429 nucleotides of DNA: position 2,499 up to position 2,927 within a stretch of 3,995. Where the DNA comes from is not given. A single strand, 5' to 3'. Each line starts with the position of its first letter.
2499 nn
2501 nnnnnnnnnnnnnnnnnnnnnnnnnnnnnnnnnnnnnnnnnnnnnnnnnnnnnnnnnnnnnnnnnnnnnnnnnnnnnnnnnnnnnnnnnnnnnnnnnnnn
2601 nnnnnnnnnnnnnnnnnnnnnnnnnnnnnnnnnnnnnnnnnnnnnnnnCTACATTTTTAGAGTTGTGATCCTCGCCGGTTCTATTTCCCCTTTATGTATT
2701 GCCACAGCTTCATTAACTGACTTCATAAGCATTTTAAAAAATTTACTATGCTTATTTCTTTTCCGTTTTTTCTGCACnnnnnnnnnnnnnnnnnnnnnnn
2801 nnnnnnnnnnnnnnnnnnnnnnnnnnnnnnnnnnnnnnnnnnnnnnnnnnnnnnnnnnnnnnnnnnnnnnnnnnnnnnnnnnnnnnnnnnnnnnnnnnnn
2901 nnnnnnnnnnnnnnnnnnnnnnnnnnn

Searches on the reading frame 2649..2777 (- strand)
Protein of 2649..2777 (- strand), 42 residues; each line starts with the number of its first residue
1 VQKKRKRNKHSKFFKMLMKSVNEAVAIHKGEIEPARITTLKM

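Call 10: search_protein_families(proteins=[window:2649-2777:-], library=ncbifam, max_evalue=0.01)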
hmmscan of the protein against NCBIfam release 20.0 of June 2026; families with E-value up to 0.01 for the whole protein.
window:2649-2777:- (42 aa): 1 family
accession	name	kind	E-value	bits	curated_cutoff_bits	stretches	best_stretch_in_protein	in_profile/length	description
NF041265.1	NadS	equivalog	0.00072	19.8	60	1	12-40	2-30/94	NadS family protein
